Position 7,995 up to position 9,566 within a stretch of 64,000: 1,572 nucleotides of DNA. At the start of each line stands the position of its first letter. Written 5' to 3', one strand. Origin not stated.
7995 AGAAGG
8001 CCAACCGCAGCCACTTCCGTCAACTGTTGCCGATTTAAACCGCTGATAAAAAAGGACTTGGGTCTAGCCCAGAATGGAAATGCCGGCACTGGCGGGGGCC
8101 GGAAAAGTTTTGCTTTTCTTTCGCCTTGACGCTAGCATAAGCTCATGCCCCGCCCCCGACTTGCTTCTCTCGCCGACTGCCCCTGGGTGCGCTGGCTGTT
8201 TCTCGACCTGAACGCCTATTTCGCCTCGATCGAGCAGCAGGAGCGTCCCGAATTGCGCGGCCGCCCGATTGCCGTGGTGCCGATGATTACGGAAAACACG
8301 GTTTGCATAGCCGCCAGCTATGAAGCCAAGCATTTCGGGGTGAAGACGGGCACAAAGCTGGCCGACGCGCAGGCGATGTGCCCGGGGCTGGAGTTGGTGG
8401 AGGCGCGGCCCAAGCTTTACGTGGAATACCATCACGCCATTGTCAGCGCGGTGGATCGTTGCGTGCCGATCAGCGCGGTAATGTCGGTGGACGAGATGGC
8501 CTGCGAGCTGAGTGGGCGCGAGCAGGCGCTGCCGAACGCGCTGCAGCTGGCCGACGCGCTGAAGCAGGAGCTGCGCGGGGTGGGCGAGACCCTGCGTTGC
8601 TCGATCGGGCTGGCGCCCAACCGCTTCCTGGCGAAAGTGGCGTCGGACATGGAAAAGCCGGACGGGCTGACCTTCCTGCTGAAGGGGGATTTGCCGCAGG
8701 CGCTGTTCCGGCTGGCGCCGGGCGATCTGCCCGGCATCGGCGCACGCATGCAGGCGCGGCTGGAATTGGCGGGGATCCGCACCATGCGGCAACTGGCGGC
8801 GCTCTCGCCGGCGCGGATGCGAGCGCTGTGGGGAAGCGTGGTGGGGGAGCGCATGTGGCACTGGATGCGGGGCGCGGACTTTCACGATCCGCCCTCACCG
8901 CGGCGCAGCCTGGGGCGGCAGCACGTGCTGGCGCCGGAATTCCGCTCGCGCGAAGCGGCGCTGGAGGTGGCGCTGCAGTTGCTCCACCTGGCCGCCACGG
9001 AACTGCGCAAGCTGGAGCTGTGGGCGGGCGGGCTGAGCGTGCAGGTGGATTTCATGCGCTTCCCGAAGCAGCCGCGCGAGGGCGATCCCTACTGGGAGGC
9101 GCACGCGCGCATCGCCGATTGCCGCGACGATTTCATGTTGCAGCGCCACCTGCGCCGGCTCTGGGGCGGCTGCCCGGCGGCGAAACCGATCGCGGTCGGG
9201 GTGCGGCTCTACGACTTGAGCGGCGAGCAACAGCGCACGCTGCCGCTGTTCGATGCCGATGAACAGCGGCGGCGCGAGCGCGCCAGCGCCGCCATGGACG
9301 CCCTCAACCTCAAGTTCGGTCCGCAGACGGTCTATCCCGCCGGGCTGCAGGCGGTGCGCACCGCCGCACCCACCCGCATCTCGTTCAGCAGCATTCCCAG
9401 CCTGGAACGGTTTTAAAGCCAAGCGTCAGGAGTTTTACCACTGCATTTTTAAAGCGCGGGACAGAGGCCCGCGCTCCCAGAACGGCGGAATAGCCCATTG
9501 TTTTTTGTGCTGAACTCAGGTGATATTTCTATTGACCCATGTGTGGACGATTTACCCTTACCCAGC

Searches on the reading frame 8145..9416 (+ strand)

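Call 87: search_protein_families(library=pfam, proteins=[window:8145-9416:+], max_evalue=0.00001)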
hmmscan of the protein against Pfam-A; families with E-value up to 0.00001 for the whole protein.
window:8145-9416:+ (423 aa): 2 families
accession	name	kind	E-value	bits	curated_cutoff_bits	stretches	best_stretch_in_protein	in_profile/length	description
PF00817.25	IMS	-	2.3e-33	115.6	23.2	1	20-168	1-148/148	impB/mucB/samB family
PF21999.2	IMS_HHH_1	-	1.8e-10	41.5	27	1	194-245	2-53/53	DNA polymerase-iota, thumb domain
